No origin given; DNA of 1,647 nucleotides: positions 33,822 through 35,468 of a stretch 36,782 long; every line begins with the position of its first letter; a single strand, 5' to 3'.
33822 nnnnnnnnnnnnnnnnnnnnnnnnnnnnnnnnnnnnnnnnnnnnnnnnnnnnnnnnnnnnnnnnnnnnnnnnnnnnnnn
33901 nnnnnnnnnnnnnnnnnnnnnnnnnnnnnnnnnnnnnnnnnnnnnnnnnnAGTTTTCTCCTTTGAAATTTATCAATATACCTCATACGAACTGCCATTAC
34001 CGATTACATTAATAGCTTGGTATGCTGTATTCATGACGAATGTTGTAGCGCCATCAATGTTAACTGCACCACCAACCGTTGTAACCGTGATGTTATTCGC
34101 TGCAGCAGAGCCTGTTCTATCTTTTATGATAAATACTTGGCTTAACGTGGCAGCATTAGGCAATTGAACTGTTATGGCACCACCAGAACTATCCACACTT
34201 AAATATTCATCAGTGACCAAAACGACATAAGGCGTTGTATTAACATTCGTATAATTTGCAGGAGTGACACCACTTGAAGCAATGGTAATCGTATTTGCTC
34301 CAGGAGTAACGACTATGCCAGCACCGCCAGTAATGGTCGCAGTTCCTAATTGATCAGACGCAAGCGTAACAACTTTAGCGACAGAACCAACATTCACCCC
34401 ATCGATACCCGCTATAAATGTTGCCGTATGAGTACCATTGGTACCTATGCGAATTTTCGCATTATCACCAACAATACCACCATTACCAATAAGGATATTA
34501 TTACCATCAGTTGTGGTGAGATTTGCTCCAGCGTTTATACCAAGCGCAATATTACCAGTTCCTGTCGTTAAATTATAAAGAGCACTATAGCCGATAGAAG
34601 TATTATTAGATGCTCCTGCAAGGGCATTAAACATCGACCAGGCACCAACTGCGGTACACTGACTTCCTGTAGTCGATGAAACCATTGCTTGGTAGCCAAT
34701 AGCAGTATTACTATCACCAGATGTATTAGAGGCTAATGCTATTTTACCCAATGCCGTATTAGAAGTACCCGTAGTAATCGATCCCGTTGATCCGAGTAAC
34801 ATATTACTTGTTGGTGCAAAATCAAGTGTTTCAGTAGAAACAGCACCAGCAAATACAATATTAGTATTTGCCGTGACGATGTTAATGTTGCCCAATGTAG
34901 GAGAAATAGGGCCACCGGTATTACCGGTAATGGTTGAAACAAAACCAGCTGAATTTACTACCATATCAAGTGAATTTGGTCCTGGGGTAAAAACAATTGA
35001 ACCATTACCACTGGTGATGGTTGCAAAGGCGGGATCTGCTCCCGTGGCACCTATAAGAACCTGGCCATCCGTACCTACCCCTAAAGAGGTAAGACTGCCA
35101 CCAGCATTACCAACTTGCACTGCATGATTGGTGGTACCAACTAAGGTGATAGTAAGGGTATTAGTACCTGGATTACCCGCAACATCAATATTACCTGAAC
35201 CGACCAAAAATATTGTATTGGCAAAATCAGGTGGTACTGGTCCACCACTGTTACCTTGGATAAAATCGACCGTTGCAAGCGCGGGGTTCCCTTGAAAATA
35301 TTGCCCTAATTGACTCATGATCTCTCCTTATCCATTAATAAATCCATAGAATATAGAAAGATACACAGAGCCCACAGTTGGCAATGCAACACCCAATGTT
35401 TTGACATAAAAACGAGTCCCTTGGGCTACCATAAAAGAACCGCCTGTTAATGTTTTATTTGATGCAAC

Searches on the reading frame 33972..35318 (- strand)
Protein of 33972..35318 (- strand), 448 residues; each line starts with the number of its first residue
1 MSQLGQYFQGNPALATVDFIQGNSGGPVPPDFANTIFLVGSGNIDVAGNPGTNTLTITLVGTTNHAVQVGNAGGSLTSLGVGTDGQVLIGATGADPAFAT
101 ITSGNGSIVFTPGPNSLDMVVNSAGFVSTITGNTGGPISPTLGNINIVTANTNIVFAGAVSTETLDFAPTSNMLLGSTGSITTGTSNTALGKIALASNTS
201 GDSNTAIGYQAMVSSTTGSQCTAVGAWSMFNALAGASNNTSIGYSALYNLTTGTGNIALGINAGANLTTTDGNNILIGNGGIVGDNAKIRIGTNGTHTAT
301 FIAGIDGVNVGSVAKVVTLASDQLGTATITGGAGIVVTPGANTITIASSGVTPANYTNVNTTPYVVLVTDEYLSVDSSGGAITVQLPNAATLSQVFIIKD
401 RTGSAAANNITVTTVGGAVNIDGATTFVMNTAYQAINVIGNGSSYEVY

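Call 26: search_protein_families(library=phrogs, proteins=[window:33972-35318:-], max_evalue=0.001)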
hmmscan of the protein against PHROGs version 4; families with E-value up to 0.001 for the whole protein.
window:33972-35318:- (448 aa): 3 families
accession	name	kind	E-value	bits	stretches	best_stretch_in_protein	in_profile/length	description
phrog_6002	-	head and packaging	3.1e-12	45.9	1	95-278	614-791/1183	virion structural protein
phrog_4636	-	tail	5.9e-08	32.6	1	171-430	222-487/763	tail spike protein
phrog_23837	-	head and packaging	8.8e-08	32.4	1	62-266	108-308/507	virion structural protein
